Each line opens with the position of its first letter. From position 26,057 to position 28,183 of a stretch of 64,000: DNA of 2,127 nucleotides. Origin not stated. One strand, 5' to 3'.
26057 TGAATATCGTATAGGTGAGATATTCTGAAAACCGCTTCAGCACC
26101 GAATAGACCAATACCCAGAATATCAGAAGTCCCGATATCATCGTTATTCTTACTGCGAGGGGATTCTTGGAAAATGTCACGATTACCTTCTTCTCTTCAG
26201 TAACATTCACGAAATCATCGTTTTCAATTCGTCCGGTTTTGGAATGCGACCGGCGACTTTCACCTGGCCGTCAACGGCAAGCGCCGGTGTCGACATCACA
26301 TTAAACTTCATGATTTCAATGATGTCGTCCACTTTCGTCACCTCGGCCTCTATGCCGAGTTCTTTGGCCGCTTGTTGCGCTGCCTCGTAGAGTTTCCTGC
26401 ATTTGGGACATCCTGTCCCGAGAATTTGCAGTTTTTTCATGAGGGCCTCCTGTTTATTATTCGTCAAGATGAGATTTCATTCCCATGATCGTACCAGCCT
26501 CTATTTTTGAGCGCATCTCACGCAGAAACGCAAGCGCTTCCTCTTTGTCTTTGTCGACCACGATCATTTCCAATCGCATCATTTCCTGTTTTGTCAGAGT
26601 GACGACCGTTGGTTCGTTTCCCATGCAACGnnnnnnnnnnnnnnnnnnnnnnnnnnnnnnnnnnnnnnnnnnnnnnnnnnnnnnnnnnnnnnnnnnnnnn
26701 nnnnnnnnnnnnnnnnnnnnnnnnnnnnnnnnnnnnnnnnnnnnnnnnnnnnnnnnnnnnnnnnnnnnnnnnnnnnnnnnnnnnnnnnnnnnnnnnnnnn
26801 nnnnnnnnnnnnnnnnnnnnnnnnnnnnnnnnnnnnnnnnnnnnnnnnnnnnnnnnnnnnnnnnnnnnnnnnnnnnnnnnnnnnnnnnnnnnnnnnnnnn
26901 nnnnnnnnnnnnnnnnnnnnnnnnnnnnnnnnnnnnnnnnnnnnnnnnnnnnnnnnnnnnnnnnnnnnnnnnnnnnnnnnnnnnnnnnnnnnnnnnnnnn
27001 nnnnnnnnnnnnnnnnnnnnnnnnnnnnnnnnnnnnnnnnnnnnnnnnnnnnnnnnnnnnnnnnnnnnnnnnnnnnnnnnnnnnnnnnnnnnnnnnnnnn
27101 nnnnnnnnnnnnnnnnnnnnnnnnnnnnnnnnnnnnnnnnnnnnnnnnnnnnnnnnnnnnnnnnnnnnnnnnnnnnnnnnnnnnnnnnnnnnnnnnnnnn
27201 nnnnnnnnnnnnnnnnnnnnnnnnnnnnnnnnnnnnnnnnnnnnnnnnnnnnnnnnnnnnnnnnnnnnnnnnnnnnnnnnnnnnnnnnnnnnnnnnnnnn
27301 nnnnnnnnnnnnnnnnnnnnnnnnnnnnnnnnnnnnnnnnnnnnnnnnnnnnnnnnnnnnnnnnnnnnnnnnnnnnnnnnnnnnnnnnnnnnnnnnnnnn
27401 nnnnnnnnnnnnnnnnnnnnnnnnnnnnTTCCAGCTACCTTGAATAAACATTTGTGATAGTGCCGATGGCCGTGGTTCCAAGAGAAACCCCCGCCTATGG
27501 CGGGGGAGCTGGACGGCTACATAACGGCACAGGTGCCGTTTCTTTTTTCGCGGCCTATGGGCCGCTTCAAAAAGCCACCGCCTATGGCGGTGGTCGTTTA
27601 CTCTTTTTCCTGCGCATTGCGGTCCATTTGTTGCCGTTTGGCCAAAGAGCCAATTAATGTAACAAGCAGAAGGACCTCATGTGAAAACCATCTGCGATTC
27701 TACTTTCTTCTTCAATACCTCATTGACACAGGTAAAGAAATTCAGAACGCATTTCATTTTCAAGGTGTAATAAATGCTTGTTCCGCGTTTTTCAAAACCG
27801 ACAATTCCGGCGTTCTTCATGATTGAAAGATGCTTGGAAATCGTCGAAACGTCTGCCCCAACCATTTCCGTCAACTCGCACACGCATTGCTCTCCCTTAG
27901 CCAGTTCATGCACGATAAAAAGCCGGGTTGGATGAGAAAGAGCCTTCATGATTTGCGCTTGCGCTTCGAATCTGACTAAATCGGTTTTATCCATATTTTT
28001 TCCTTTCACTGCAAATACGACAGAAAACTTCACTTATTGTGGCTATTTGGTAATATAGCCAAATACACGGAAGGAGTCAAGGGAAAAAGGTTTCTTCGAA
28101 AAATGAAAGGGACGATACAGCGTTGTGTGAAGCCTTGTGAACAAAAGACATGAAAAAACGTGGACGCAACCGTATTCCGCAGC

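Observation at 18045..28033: hgcA-hgcB sits at the tail of a 17-gene, single-strand arsenic / thiol-redox / Fe-S supercluster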

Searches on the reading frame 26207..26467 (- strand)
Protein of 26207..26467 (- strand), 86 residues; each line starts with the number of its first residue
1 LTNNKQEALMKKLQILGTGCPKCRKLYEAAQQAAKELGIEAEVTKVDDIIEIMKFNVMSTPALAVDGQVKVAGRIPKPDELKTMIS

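Call 3: search_protein_families(library=pfam, proteins=[window:26207-26467:-], max_evalue=0.01)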
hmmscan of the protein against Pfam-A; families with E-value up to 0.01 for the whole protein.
window:26207-26467:- (86 aa): 1 family
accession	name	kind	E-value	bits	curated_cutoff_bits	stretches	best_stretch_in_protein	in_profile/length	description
PF13192.12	Thioredoxin_3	-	2.2e-27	95.3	24.8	1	12-85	2-75/76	Thioredoxin domain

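Call 5: search_protein_families(library=ncbifam, proteins=[window:26207-26467:-], max_evalue=0.01)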
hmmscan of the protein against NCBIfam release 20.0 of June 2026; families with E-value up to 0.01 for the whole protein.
window:26207-26467:- (86 aa): 5 families
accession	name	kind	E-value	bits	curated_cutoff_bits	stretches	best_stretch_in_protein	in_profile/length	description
TIGR00412.2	redox_disulf_2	subfamily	2.5e-32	111.1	62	1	12-85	1-74/75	MTH895/ArsE family thioredoxin-like protein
TIGR00411.1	redox_disulf_1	equivalog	8.1e-09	35.4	92.75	1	19-85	10-78/82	MJ0307 family thioredoxin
TIGR02187.2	PDO_seleno_TRX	equivalog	0.00016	21.1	185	1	17-83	137-205/209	protein disulfide oxidoreductase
TIGR03143.1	AhpF_homolog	hypoth_equivalog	0.0016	17.1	687.65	1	16-72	484-542/555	putative alkyl hydroperoxide reductase F subunit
NF049942.1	DF_fam_seleno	subfamily_domain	0.0049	16.9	70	1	18-68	7-59/96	DF family (seleno)protein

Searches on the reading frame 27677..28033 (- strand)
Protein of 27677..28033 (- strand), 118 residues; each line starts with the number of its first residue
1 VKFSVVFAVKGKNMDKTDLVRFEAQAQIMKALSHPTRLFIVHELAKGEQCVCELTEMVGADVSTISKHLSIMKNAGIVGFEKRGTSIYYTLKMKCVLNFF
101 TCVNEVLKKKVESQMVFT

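Call 3: search_protein_families(library=pfam, proteins=[window:27677-28033:-], max_evalue=0.01)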
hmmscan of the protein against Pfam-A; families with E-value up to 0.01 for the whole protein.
window:27677-28033:- (118 aa): 3 families
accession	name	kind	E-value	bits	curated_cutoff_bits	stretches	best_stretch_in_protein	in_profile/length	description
PF01022.26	HTH_5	-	5.7e-16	58.6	22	1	34-78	1-45/47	Bacterial regulatory protein, arsR family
PF25212.1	HVO_A0114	-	1e-05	25.7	27.6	1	17-86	5-74/84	HVO_A0114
PF12840.13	HTH_20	-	3.4e-05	24.2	27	1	32-78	1-48/51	Helix-turn-helix domain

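Call 5: search_protein_families(library=ncbifam, proteins=[window:27677-28033:-], max_evalue=0.01)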
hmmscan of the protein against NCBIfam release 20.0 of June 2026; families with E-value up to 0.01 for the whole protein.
window:27677-28033:- (118 aa): 10 families
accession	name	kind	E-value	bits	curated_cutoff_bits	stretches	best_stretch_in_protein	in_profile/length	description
NF033788.1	HTH_metalloreg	subfamily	5.7e-25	86.9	55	1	26-97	2-74/77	metalloregulator ArsR/SmtB family transcription factor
NF033789.1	repress_SdpR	subfamily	5.9e-15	54.9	100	1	29-100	2-73/79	autorepressor SdpR family transcription factor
NF040642.1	sulf_sens_BigR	equivalog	1.1e-13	51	155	1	24-95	9-80/95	sulfite-sensing transcriptional repressor BigR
NF041413.1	ArsR_Rv2640c_fam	equivalog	2.1e-11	44.3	155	1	26-96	33-106/118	Rv2640c family ArsR-like transcriptional regulator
NF045707.1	Dbac_1936_reg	equivalog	6.1e-11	42.2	115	1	22-113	4-95/99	ArsR/SmtB-type metalloregulator TsoR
NF052532.1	TransRegPagRBaca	equivalog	1.8e-10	40.8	170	1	18-96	10-88/99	transcriptional repressor PagR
NF007528.0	PRK10141.1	subfamily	4e-10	39.6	97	1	26-92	7-74/117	metalloregulator ArsR/SmtB family transcription factor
NF047906.1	CdPbTransRegCmtR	equivalog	2.8e-08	33.6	150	1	21-93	7-79/104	Cd(II)/Pb(II)-sensing metalloregulatory transcriptional regulator CmtR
TIGR01884.1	cas_HTH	subfamily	2.5e-06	27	60.2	1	28-89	135-198/202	CRISPR-associated CARF protein Csa3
NF053755.1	MsvR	equivalog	1.2e-05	25.1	220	1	27-81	5-59/236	transcriptional factor MsvR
